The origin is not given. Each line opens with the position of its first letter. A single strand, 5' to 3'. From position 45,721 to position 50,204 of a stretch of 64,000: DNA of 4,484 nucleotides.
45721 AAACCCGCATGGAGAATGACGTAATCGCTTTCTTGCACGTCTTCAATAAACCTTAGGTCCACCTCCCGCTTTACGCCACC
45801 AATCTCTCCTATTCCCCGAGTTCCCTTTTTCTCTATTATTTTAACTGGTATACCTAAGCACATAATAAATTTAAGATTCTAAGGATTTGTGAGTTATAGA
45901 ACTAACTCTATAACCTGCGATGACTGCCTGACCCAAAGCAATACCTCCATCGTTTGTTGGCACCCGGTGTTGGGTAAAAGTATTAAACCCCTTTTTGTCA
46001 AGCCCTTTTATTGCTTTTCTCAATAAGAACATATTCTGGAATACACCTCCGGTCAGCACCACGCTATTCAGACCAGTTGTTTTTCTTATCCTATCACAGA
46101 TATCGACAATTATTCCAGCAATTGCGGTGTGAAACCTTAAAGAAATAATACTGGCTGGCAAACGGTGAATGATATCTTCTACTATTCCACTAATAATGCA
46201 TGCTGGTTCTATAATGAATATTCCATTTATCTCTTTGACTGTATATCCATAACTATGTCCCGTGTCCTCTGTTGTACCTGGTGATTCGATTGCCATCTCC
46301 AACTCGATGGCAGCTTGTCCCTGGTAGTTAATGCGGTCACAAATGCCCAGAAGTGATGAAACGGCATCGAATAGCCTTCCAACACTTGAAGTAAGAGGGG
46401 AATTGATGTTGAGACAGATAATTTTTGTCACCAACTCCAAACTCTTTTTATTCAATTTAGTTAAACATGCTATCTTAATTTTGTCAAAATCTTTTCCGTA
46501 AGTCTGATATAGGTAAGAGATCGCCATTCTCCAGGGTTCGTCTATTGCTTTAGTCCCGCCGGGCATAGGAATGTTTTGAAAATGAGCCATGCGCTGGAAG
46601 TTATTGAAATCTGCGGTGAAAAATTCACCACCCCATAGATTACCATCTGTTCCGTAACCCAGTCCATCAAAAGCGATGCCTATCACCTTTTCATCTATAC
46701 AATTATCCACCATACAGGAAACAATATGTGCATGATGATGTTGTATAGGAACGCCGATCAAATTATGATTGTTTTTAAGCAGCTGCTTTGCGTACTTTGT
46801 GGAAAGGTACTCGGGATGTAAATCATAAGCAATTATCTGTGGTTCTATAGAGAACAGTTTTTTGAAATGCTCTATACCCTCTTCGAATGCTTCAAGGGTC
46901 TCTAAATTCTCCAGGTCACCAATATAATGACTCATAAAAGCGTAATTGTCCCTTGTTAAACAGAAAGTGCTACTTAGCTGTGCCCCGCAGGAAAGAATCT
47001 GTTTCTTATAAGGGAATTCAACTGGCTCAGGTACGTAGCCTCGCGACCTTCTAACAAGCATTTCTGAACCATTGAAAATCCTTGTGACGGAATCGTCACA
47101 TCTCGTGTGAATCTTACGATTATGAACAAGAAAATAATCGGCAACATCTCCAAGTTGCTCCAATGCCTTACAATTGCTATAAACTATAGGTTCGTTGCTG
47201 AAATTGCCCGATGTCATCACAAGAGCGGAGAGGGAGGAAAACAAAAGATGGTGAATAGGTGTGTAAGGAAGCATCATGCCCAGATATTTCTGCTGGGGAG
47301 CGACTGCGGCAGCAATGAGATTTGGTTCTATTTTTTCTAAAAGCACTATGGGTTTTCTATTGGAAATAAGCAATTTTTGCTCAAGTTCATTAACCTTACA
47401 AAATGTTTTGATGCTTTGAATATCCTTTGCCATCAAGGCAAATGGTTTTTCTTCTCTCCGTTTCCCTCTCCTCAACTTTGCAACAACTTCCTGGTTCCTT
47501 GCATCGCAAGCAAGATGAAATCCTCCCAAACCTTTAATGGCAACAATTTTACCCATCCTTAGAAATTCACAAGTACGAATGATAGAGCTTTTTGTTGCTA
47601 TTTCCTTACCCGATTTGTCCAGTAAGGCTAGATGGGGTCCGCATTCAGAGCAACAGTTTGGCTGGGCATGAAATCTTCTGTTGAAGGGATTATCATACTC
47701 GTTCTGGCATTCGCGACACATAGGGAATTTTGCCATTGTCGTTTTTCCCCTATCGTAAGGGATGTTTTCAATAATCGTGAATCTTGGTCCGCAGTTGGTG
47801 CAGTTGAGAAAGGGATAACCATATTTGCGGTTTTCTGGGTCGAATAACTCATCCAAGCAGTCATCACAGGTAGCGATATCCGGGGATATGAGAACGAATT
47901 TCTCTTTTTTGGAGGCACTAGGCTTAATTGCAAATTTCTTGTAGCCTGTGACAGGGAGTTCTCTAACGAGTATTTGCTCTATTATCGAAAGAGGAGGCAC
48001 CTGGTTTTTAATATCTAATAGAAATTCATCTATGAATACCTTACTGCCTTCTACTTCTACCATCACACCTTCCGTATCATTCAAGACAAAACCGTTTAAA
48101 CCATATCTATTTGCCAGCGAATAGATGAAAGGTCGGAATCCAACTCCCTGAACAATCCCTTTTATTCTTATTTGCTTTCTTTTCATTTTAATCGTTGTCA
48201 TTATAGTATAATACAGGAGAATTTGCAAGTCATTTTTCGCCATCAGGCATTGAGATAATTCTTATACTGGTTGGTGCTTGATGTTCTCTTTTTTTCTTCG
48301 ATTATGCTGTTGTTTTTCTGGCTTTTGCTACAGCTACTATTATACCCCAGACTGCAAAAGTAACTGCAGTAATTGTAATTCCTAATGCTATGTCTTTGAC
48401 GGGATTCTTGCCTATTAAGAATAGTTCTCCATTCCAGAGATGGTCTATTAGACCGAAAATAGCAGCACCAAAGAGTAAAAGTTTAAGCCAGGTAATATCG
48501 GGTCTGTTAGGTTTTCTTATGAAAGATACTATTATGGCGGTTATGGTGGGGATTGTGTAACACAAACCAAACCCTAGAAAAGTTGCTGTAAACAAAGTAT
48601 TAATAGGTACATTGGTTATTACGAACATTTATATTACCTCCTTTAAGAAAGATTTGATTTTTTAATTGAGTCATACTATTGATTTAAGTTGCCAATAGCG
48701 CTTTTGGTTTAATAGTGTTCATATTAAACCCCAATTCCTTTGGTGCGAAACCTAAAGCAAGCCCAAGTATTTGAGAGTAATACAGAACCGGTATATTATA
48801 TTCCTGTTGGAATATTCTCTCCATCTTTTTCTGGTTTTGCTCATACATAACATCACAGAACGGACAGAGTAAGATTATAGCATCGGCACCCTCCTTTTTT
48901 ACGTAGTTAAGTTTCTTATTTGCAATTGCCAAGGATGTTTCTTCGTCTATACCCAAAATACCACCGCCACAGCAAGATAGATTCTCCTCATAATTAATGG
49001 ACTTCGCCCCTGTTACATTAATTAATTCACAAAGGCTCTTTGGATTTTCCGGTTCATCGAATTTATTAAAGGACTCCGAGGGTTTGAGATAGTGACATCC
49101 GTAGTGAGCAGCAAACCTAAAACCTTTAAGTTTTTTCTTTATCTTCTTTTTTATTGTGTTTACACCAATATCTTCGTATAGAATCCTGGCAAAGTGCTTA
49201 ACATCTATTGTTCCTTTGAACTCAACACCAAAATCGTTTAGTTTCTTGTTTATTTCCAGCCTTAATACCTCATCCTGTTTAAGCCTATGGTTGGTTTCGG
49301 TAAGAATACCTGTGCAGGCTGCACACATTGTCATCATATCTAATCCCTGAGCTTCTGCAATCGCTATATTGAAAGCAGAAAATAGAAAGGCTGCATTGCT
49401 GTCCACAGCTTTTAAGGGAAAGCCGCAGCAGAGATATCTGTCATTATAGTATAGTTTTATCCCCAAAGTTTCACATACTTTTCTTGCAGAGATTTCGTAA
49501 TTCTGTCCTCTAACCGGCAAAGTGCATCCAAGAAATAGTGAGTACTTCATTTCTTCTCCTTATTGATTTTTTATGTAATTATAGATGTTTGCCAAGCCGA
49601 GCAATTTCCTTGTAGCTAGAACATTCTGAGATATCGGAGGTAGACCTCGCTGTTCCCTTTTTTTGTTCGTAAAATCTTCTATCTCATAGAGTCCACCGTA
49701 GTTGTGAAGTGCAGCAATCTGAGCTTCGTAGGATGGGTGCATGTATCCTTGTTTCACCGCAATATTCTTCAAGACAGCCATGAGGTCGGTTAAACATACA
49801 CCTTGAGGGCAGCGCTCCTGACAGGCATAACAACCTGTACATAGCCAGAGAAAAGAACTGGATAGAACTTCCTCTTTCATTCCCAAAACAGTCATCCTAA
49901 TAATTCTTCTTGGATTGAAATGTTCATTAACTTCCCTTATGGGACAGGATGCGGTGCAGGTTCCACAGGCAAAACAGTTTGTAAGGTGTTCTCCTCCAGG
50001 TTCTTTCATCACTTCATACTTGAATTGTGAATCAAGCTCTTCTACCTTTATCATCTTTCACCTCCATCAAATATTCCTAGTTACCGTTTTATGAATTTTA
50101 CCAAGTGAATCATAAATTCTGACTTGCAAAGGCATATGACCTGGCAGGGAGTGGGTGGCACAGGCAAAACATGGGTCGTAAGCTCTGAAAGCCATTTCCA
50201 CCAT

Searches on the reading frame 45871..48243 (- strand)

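Call 77: search_protein_families(library=pfam, proteins=[window:45871-48243:-], max_evalue=0.00001)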
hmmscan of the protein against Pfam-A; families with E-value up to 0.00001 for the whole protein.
window:45871-48243:- (790 aa): 5 families
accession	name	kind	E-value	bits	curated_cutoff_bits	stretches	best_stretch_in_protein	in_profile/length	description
PF22521.2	HypF_C_2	-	2.1e-80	270.4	27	1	522-772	1-241/241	Carbamoyltransferase, Kae1-like Domain, second subdomain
PF01300.24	Sua5_yciO_yrdC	-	1.5e-43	148.8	25.1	1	226-399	1-177/178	Telomere recombination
PF17788.7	HypF_C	-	1.1e-35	122.7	23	1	413-513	3-99/99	HypF Kae1-like domain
PF07503.17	zf-HYPF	-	8.8e-30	102.7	23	2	125-158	1-34/34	HypF finger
PF00708.24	Acylphosphatase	-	2.7e-19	69.7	22.5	1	24-106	2-85/85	Acylphosphatase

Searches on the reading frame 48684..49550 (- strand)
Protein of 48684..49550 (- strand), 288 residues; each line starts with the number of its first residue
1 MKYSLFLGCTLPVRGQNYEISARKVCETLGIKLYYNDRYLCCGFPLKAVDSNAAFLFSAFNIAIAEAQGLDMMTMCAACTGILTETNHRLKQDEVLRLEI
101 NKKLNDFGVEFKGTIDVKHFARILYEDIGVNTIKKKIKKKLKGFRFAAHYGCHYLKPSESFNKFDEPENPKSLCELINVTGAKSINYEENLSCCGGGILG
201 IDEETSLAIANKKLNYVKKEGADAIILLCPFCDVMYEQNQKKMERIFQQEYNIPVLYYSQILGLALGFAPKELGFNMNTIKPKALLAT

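Call 77: search_protein_families(library=pfam, proteins=[window:48684-49550:-], max_evalue=0.00001)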
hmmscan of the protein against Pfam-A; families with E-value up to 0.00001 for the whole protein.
window:48684-49550:- (288 aa): 1 family
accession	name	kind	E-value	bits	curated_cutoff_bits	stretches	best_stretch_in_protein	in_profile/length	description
PF02754.22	CCG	-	1e-24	86.9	20.6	2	147-235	2-83/85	Cysteine-rich domain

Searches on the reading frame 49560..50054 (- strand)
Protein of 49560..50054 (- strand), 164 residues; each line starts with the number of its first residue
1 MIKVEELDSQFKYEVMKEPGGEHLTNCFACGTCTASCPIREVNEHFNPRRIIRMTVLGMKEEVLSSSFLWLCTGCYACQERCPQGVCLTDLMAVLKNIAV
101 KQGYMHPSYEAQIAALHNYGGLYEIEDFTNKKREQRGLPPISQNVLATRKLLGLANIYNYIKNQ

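Call 77: search_protein_families(library=pfam, proteins=[window:49560-50054:-], max_evalue=0.00001)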
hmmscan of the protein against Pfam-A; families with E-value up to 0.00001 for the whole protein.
window:49560-50054:- (164 aa): 5 families
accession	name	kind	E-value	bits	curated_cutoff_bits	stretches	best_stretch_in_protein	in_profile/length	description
PF13183.11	Fer4_8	-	6.9e-12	46.2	27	1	24-86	2-68/68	4Fe-4S dicluster domain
PF13187.11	Fer4_9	-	6.6e-09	36.1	27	1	26-85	1-50/52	4Fe-4S dicluster domain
PF13237.11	Fer4_10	-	9.2e-08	32.3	25.5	1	24-83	6-53/53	4Fe-4S dicluster domain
PF12838.12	Fer4_7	-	3.3e-07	31.1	27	1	26-86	1-52/52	4Fe-4S dicluster domain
PF13534.11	Fer4_17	-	4e-07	30.9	22.2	1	26-86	1-60/61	4Fe-4S dicluster domain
